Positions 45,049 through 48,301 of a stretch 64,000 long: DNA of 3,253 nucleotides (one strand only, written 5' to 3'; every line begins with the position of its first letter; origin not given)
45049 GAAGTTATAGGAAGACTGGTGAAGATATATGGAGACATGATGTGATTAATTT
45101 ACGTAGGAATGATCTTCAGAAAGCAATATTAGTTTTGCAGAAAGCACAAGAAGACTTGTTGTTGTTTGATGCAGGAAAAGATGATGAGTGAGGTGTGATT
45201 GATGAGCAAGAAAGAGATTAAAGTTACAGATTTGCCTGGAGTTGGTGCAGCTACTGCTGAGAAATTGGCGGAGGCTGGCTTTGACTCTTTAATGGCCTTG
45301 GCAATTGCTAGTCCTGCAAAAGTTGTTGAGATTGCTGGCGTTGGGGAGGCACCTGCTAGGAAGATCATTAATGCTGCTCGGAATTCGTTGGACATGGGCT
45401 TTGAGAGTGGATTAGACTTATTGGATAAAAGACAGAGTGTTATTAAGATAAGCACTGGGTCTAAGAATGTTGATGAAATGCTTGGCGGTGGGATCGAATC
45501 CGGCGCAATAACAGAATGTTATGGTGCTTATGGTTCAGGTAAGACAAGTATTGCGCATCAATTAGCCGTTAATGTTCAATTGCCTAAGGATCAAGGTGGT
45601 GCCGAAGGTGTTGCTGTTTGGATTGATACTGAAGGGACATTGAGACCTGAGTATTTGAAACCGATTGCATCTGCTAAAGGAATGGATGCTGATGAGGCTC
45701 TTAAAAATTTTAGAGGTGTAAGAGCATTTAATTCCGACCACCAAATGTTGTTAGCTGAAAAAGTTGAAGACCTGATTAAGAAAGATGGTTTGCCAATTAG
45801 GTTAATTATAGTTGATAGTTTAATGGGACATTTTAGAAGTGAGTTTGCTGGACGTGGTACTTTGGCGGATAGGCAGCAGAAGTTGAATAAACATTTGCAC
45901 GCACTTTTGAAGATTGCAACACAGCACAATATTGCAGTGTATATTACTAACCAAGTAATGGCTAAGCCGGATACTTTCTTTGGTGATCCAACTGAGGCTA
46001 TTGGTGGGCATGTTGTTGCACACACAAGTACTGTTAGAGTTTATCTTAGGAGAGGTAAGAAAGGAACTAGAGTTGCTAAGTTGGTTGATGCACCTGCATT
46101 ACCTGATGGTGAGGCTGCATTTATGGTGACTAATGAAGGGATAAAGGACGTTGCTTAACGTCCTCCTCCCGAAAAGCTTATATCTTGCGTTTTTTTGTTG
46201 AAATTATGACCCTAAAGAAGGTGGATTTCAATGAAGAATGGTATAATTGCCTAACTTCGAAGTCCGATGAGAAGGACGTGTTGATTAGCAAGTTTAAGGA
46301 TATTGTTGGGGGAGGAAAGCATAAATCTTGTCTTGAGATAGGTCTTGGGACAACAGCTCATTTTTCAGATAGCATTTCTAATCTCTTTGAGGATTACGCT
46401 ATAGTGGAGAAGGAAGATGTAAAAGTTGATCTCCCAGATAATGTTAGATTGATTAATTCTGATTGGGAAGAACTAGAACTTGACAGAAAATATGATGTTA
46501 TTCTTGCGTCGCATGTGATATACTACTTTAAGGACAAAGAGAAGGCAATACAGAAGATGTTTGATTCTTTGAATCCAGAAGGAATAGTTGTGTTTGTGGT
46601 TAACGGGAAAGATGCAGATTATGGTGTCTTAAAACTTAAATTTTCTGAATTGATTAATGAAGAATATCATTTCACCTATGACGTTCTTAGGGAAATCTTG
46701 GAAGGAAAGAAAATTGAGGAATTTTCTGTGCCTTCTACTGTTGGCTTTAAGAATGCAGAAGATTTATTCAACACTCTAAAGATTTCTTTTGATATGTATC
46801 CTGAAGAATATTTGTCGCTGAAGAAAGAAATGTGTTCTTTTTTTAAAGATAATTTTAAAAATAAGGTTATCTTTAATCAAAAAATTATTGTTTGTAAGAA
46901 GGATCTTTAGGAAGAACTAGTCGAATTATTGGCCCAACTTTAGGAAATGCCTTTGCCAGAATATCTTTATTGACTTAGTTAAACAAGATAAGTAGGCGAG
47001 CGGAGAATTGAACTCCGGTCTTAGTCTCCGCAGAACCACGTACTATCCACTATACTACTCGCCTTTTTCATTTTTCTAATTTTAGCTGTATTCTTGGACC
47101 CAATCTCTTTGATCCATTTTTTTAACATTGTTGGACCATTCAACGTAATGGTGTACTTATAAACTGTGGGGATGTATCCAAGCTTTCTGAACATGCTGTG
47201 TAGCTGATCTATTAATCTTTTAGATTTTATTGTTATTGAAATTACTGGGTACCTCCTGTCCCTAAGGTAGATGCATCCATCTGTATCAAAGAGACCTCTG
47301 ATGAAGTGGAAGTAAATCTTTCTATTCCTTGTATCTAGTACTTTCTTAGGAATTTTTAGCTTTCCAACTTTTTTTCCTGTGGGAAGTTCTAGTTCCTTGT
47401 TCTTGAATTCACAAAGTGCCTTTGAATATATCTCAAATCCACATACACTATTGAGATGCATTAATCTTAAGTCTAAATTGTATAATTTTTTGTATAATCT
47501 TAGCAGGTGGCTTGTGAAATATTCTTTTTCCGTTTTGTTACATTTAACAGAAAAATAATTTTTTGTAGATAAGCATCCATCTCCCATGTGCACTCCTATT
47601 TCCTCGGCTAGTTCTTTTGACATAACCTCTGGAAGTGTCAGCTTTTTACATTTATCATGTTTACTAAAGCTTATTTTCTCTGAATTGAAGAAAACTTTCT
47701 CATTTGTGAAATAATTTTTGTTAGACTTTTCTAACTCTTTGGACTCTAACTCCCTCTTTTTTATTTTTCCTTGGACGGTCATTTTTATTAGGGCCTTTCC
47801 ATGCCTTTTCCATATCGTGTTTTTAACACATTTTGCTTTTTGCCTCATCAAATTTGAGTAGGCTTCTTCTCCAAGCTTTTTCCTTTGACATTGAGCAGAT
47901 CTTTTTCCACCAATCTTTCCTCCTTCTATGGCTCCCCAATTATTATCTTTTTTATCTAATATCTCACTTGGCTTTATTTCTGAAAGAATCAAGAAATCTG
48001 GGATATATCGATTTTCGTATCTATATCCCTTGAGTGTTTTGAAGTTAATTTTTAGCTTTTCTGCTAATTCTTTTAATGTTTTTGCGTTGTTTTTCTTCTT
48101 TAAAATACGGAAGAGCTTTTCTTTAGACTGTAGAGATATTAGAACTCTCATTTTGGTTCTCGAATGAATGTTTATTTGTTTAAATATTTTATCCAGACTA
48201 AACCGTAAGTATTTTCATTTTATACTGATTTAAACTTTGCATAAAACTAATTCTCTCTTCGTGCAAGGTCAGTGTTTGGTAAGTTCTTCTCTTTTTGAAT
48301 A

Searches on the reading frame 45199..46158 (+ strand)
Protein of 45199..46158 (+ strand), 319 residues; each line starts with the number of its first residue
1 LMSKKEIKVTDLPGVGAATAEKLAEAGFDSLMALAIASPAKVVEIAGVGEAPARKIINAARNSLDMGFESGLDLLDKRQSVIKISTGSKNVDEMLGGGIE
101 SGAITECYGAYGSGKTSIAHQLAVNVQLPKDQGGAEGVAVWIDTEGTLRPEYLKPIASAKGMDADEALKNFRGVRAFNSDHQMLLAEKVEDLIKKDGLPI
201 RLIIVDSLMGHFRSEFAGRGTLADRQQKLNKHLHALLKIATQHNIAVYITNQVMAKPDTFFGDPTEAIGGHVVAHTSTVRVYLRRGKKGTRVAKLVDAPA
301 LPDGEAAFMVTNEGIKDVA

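Call 68: search_protein_families(library=pfam, proteins=[window:45199-46158:+], max_evalue=0.00001)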
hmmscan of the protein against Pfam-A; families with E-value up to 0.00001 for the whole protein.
window:45199-46158:+ (319 aa): 6 families
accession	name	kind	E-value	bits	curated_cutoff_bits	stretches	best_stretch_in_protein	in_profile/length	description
PF08423.17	Rad51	-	5e-88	294.9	22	1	77-318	1-244/244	Rad51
PF00154.27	RecA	-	4e-17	63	27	1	69-288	17-223/262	recA bacterial DNA recombination protein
PF14520.12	HHH_5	-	9.6e-12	45.7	27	1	9-61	4-56/57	Helix-hairpin-helix domain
PF06745.19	ATPase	-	1.6e-06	28.1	26.6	1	85-275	2-178/231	KaiC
PF13481.12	AAA_25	-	2.7e-06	27.6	27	1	87-249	18-186/195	AAA domain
PF12826.13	HHH_2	-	7.8e-06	26.4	27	0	13-58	9-53/64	Helix-hairpin-helix motif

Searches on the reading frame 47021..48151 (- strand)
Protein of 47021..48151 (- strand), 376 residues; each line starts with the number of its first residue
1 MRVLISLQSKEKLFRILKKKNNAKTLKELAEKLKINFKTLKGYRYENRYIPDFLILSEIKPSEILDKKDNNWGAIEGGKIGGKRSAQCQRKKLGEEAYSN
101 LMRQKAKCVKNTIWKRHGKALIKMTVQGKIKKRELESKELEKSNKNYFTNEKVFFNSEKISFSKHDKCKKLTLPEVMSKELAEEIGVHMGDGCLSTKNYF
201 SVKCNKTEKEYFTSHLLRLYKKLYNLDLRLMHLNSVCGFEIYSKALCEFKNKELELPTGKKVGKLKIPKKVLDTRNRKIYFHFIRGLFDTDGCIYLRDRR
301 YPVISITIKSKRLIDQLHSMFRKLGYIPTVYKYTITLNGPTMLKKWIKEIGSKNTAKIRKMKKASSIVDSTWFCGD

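Call 68: search_protein_families(library=pfam, proteins=[window:47021-48151:-], max_evalue=0.00001)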
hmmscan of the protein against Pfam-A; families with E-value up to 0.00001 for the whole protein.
window:47021-48151:- (376 aa): 1 family
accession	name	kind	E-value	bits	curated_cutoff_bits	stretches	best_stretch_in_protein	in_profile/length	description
PF14528.11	LAGLIDADG_3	-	2.8e-11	44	22.5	1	281-333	4-55/82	LAGLIDADG-like domain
